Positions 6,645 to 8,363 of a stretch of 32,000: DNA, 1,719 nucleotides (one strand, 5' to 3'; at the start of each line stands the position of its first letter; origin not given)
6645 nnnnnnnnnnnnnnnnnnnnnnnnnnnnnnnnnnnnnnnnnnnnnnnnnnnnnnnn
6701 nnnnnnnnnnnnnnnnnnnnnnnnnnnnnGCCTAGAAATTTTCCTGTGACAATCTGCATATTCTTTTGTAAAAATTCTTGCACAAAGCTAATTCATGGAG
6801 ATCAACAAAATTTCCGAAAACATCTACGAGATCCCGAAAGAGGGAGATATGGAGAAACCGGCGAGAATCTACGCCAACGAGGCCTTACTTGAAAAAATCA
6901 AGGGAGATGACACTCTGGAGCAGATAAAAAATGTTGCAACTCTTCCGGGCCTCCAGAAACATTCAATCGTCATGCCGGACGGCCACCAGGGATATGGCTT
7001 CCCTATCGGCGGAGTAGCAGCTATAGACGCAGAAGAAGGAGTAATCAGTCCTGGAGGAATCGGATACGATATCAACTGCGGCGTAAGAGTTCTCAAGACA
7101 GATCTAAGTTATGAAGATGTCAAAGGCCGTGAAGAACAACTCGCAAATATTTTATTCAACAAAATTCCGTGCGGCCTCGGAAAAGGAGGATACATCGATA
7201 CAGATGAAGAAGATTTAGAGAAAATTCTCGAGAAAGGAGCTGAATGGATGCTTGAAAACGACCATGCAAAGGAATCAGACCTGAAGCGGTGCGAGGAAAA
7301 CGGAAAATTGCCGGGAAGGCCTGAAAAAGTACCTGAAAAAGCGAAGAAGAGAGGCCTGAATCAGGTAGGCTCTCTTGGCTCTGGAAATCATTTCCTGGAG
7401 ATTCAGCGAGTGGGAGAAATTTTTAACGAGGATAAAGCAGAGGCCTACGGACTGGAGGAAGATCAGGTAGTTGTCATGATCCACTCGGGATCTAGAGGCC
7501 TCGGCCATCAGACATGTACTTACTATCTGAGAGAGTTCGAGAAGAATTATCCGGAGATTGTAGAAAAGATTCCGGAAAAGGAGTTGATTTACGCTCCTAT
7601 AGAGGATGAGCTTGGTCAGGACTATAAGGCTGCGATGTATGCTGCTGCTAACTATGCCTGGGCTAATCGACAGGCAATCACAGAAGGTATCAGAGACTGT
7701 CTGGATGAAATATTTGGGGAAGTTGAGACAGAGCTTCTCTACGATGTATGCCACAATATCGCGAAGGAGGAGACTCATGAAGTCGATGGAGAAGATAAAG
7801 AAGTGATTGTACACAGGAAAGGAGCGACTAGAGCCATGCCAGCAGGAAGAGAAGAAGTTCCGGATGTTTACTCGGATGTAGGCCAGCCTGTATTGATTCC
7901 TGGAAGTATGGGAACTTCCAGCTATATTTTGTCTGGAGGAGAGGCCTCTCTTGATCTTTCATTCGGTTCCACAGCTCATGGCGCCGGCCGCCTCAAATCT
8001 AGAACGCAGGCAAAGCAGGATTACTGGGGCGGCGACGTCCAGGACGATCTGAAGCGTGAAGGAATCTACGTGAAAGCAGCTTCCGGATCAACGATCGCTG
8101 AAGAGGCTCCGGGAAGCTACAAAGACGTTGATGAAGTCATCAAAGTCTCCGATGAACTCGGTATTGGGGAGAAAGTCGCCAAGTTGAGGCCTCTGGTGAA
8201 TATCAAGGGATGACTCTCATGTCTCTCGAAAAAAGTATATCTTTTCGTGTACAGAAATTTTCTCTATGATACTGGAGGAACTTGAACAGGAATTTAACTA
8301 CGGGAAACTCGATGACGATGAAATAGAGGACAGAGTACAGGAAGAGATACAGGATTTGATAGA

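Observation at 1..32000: Extreme over-representation of the palindromic hexamer AGGCCT, independent of reading frame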

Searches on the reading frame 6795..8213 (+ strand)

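Call 13: search_protein_families(library=pfam, proteins=[window:6795-8213:+])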
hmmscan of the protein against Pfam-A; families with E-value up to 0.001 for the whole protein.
window:6795-8213:+ (472 aa): 1 family
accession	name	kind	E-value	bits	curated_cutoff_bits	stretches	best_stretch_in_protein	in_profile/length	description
PF01139.22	RtcB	-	6.6e-164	546.6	27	1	43-472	1-426/426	tRNA-splicing ligase RtcB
